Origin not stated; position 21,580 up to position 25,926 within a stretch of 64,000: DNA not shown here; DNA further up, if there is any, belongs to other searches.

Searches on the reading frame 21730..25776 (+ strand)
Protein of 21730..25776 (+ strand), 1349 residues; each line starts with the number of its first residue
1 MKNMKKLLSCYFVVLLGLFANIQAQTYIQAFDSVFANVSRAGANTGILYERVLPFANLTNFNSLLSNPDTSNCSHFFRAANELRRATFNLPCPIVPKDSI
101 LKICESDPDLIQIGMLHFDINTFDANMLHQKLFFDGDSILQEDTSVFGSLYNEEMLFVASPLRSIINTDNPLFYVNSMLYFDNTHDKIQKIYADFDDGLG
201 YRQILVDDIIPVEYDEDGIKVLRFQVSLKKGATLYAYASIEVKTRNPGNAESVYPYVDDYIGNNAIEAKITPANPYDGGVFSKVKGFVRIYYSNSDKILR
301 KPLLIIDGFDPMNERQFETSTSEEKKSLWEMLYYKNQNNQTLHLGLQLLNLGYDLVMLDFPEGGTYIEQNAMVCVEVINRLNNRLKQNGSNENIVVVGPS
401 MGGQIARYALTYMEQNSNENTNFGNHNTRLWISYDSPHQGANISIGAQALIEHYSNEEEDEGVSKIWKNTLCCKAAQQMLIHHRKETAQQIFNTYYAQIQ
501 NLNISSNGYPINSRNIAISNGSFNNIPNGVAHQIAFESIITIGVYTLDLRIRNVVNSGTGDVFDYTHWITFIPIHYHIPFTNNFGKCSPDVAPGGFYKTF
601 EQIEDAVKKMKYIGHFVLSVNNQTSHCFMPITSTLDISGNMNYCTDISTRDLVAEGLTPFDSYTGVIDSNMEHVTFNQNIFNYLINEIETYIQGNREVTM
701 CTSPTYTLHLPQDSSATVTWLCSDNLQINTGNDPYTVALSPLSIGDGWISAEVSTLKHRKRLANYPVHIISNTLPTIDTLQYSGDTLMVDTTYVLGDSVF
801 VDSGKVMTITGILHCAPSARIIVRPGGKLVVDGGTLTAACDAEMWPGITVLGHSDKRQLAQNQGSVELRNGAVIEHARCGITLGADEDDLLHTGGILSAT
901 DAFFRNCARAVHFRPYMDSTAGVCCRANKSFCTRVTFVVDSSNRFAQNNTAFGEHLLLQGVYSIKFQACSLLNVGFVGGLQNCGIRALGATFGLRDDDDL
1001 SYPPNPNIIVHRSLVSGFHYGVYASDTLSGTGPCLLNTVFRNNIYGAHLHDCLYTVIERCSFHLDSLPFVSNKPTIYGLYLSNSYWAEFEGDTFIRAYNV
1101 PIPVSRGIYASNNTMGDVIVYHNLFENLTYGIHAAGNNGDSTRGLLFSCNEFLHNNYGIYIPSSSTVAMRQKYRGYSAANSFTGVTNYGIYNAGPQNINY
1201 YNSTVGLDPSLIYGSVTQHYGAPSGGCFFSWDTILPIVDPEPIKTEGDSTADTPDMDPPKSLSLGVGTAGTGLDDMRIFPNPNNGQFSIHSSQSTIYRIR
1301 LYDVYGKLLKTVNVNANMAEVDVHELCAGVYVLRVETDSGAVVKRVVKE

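Call 32: search_protein_families(library=pfam, proteins=[window:21730-25776:+], max_evalue=0.00001)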
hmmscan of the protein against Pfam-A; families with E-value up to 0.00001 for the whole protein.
window:21730-25776:+ (1349 aa): 2 families
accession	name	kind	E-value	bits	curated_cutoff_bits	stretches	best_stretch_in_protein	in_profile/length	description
PF18962.6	Por_Secre_tail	-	5.2e-13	49.5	27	1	1278-1347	1-74/75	Secretion system C-terminal sorting domain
PF07819.20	PGAP1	-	9.8e-07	29.2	24.3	1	312-446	15-137/233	PGAP1-like alpha/beta domain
